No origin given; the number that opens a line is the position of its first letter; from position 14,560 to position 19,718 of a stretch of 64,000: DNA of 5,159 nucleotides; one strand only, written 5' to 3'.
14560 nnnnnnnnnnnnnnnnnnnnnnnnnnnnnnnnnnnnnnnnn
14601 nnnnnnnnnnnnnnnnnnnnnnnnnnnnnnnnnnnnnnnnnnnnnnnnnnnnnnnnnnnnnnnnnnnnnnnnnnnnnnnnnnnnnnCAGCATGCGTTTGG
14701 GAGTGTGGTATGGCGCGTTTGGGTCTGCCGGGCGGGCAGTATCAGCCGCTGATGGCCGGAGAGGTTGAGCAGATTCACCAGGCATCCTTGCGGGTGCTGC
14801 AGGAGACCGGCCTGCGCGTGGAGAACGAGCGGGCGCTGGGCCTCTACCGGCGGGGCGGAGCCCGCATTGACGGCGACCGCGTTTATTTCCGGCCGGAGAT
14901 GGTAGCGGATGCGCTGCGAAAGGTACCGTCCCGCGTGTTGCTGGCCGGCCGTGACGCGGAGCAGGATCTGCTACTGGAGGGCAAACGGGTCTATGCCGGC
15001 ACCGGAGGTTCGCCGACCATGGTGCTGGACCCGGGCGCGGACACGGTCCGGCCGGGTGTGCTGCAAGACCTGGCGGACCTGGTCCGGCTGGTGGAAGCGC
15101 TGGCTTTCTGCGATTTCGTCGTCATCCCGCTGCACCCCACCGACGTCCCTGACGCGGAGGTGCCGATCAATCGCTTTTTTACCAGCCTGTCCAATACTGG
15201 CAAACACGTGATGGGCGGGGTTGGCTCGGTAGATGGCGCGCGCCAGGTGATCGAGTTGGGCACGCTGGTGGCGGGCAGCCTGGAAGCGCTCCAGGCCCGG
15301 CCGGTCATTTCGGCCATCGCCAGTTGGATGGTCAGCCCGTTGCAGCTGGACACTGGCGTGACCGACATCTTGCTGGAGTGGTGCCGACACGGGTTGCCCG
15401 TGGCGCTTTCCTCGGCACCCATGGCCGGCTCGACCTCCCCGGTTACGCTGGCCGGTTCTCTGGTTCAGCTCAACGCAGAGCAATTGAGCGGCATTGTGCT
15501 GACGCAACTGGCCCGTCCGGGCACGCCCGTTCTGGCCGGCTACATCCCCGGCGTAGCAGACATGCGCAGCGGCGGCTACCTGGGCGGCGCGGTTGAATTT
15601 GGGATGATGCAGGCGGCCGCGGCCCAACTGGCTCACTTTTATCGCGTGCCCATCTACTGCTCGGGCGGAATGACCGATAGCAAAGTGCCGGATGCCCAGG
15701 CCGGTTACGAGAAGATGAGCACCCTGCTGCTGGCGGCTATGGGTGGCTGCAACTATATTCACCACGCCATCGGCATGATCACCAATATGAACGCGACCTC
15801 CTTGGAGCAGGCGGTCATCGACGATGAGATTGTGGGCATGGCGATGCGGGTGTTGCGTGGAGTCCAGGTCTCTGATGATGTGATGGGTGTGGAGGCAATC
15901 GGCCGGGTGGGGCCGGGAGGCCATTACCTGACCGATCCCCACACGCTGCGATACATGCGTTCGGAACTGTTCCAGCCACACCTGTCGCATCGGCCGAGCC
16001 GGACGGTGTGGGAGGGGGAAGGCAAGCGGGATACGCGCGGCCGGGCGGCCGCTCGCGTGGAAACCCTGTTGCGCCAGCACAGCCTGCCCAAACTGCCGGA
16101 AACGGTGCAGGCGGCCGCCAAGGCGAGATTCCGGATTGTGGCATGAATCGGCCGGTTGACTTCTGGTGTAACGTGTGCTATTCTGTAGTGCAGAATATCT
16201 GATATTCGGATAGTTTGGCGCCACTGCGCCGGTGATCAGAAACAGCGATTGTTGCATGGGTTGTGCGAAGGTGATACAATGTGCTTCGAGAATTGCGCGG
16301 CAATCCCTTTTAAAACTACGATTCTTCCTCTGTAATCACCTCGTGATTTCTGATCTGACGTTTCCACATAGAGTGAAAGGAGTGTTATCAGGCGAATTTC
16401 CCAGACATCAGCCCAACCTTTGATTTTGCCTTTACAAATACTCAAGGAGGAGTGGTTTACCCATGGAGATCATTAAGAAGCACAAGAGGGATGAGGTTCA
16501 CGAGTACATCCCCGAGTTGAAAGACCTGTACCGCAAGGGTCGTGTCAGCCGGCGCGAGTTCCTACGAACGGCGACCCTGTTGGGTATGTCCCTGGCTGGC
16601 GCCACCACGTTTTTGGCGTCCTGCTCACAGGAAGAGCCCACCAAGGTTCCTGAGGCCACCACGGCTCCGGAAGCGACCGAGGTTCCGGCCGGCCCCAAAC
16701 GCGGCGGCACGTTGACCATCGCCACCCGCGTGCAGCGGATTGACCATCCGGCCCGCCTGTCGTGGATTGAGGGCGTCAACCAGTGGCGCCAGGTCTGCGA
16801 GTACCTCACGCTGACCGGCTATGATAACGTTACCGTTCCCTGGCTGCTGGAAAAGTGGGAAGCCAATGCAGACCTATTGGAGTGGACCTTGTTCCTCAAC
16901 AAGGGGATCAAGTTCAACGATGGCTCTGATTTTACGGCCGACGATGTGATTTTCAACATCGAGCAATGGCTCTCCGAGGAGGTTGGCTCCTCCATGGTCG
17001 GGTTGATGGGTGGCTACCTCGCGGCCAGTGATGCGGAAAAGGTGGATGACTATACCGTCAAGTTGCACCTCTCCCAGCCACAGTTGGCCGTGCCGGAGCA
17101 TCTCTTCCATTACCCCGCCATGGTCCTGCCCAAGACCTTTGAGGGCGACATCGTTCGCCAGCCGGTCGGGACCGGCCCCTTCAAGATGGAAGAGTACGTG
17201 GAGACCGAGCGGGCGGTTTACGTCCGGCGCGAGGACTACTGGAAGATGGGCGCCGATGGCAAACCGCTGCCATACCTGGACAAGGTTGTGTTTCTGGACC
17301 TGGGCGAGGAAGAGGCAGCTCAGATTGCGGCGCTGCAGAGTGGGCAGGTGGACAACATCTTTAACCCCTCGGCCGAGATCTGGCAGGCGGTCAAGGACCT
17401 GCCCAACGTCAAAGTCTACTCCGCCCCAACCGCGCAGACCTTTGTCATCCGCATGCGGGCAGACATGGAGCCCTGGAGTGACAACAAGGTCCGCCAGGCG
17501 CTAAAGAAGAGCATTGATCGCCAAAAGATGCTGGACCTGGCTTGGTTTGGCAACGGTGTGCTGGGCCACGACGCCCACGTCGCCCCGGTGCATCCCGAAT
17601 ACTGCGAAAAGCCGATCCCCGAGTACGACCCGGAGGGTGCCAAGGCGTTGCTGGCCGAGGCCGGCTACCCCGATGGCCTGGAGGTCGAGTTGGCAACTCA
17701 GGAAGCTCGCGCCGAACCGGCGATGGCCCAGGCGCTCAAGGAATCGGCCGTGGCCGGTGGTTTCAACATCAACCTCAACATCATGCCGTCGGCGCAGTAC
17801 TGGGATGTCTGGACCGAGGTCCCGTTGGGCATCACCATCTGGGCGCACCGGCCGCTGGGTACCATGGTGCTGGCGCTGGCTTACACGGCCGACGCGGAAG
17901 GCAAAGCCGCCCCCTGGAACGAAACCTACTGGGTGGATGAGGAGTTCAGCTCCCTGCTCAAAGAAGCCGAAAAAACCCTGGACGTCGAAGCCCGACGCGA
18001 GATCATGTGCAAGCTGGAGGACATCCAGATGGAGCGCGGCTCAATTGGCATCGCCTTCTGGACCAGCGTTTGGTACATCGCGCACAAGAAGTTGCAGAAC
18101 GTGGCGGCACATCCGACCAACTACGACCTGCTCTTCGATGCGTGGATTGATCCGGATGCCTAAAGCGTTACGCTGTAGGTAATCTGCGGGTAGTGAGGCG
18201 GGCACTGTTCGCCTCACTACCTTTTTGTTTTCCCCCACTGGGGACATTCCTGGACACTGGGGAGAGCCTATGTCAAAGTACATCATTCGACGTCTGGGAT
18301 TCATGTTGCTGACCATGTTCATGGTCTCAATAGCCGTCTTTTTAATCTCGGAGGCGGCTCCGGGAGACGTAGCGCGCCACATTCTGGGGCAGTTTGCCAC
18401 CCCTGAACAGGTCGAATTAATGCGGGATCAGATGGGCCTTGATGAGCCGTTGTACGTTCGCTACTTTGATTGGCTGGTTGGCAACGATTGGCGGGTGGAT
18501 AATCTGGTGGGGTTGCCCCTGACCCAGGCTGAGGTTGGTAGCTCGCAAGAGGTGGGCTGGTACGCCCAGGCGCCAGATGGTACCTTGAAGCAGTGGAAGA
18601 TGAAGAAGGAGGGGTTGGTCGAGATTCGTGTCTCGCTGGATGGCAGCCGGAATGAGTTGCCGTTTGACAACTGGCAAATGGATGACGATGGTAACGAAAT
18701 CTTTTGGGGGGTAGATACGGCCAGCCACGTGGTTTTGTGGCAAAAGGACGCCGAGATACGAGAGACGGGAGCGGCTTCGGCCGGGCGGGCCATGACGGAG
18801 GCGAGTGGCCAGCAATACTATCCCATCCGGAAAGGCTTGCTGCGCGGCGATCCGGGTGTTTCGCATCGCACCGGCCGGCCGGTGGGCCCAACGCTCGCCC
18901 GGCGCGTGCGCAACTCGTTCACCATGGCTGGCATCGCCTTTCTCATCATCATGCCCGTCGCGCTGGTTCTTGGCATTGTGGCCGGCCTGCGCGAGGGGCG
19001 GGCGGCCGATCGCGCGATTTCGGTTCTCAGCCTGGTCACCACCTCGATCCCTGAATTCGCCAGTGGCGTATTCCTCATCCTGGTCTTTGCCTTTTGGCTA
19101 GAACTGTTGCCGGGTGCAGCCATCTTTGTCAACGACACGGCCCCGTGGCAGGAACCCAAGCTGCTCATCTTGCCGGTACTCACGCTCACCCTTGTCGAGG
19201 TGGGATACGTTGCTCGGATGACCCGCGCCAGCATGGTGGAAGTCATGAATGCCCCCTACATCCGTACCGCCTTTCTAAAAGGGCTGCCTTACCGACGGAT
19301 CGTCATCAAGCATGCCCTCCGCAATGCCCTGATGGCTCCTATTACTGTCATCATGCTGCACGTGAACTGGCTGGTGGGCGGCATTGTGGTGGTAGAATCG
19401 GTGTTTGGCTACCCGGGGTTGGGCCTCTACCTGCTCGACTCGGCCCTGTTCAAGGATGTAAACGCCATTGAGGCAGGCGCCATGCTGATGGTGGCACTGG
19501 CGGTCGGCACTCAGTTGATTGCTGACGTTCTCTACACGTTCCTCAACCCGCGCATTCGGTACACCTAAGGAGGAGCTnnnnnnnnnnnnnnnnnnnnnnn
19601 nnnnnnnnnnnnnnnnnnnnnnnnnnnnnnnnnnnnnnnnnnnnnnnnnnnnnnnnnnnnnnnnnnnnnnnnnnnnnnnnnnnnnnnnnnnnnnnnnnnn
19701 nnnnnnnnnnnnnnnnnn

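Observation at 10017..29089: B12-dependent methyltransferase island with four non-Pyl MttB paralogues and a peptide/opine-type importer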

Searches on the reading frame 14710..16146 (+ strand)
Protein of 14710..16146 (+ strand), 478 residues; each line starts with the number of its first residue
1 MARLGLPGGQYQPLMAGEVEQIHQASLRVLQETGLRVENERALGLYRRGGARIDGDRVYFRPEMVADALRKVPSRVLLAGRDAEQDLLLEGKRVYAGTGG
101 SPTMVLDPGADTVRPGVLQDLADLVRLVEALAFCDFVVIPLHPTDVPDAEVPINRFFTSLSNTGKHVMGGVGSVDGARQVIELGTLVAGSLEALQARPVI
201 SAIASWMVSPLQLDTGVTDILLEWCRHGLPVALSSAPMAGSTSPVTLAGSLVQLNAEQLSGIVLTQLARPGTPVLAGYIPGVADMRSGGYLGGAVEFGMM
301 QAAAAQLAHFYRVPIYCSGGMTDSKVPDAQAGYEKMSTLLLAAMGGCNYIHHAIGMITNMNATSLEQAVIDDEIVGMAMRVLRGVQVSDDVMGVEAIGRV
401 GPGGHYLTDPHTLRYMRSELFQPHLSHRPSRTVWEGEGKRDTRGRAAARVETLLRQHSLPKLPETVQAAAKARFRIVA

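Call 4: search_protein_families(library=pfam, proteins=[window:14710-16146:+])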
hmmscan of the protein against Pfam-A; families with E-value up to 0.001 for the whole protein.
window:14710-16146:+ (478 aa): 1 family
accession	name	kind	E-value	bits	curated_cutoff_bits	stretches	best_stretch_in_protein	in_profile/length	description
PF06253.16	MTTB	-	8.8e-109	364.2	25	1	10-469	30-487/500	Trimethylamine methyltransferase (MTTB)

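Call 9: search_protein_families(library=ncbifam, proteins=[window:14710-16146:+], max_evalue=0.001)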
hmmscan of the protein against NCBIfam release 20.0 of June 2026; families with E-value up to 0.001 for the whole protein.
window:14710-16146:+ (478 aa): 1 family
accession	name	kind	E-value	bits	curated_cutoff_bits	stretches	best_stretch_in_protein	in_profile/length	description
TIGR02369.2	trimeth_pyl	equivalog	2.4e-126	422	525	1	17-469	9-460/469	[trimethylamine--corrinoid protein] Co-methyltransferase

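Call 10: find_encoding_contigs(protein=window:14710-16146:+, flank=10000, max_places=6)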
Protein window:14710-16146:+ (478 aa): 1 contig read that carries it; 1 place shown.
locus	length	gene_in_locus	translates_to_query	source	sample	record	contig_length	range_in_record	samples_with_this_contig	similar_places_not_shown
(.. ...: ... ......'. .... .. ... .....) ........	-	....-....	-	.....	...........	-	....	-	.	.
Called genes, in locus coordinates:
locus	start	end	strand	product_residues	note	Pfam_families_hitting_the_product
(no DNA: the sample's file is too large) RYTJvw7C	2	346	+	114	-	?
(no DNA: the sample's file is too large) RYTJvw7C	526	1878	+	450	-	PF06253:MTTB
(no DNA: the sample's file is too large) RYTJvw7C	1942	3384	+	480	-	PF06253:MTTB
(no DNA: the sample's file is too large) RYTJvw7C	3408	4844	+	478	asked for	PF06253:MTTB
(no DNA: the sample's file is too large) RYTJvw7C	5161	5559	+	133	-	?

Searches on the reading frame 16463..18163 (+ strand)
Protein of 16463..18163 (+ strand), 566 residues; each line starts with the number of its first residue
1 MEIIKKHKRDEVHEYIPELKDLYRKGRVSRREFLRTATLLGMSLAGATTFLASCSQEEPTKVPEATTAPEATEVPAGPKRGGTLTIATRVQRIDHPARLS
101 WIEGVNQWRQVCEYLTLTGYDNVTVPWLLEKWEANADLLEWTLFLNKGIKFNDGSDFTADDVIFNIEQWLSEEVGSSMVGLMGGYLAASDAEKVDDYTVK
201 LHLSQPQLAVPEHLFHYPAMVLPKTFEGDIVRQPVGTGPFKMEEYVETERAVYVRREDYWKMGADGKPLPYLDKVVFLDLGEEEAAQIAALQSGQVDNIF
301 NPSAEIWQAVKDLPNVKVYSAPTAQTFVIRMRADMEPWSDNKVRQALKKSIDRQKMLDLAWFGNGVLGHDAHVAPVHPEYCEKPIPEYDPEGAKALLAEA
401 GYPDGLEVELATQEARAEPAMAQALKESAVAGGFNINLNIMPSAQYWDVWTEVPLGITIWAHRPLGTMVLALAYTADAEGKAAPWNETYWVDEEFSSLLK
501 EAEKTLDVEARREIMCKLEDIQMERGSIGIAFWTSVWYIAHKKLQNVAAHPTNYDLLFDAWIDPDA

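Call 4: search_protein_families(library=pfam, proteins=[window:16463-18163:+])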
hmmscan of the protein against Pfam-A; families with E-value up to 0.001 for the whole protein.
window:16463-18163:+ (566 aa): 1 family
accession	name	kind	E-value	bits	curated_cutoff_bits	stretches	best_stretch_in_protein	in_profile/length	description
PF00496.27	SBP_bac_5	-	2.9e-80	270.6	32.4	1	125-453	3-337/368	Bacterial extracellular solute-binding proteins, family 5 Middle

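Call 9: search_protein_families(library=ncbifam, proteins=[window:16463-18163:+], max_evalue=0.001)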
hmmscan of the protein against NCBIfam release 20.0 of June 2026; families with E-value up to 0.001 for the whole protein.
window:16463-18163:+ (566 aa): 11 families
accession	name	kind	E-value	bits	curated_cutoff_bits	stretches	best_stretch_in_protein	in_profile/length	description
NF045468.1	Opp5A_nikA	equivalog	2.9e-36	125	600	1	122-556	55-481/488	nickel ABC transporter substrate-binding protein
NF045467.1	Opp4A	equivalog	4.5e-34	117.6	650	1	51-404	1-382/556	oligopeptide ABC transporter substrate-binding protein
NF011942.0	PRK15413.1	equivalog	2.2e-31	109.1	594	1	128-411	75-352/512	glutathione ABC transporter substrate-binding protein GsiB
TIGR02294.1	nickel_nikA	equivalog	2.5e-28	98.9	393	1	122-405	46-330/501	nickel ABC transporter substrate-binding protein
NF043070.1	DppA_dipep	equivalog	8e-23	80.8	1005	1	125-411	75-377/535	dipeptide ABC transporter periplasmic-binding protein DppA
TIGR04028.1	SBP_KPN_01854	hypoth_equivalog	8.6e-23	80.7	468.5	1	126-405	46-334/509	TIGR04028 family ABC transporter substrate-binding protein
NF047575.1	opine_bind_CntA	exception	3.1e-21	75.5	800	1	125-413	78-371/535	staphylopine-dependent metal ABC transporter substrate-binding lipoprotein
NF011689.0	PRK15109.1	equivalog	4.8e-21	75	560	1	119-410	74-380/547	ABC transporter substrate-binding protein SapA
NF011684.0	PRK15104.1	equivalog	3.2e-17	62.4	947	1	89-404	48-381/543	oligopeptide ABC transporter substrate-binding protein OppA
NF010149.0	PRK13626.1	equivalog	1e-08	34.3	476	1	130-244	170-275/552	HTH-type transcriptional regulator SgrR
NF007287.0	PRK09755.1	equivalog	0.00034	19.5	1098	0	126-356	78-321/535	ABC transporter substrate-binding protein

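Call 69: search_solved_structures(query=window:16463-18163:+, max_evalue=1e-10, show_alignments=0)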
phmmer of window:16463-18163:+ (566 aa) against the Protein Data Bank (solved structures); distinct sequences matched with E-value up to 1e-10: 73 (the best 60 are shown).
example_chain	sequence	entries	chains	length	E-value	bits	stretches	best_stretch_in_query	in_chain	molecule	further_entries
8upi_A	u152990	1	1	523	2e-36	129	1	78-443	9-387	Peptide ABC transporter substrate-binding protein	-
5u4o_A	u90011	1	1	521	2.4e-28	102.4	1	50-525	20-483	ABC transporter substrate-binding protein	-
3tpa_A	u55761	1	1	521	3.1e-28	102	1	125-558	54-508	Heme-binding protein A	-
6hlx_A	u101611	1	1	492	1.9e-27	99.4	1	118-542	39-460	AgaA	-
6tfq_A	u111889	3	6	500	4.4e-27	98.2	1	128-448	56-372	ABC transporter substrate-binding protein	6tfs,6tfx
1uqw_A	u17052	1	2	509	8.3e-26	94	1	128-414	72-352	PUTATIVE BINDING PROTEIN YLIB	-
3m8u_A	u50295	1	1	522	1.6e-25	93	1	125-414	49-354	Heme-binding protein A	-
3t66_A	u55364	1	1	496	2.1e-25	92.7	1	112-403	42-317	Nickel ABC transporter (Nickel-binding protein)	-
1dpe_A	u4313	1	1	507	1.1e-21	80.4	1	124-413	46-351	DIPEPTIDE-BINDING PROTEIN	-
1dpp_A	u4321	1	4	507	1.1e-21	80.4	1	124-413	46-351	DIPEPTIDE BINDING PROTEIN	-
8z1y_F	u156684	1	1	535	1.3e-21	80.2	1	124-413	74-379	Dipeptide-binding protein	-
8z1z_F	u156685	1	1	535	1.5e-21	80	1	124-413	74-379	Dipeptide-binding protein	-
8efz_A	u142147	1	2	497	2.3e-21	79.3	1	120-405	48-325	Extracellular solute-binding protein family 5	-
1xoc_A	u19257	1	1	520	2.8e-21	79.1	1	138-404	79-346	Oligopeptide-binding protein appA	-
5f1q_A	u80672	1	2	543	3.7e-21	78.7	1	125-413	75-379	Periplasmic dipeptide transport protein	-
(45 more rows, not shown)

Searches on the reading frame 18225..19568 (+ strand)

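Call 4: search_protein_families(library=pfam, proteins=[window:18225-19568:+])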
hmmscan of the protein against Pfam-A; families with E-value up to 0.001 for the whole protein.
window:18225-19568:+ (447 aa): 2 families
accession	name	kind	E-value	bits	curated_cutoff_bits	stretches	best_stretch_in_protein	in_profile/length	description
PF00528.27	BPD_transp_1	-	1.8e-30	106.5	26.4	1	247-445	2-183/184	Binding-protein-dependent transport system inner membrane component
PF19300.4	BPD_transp_1_N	-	3.8e-13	50.1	23.8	1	16-86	1-71/114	Binding-prot-dependent transport system membrane comp, N-term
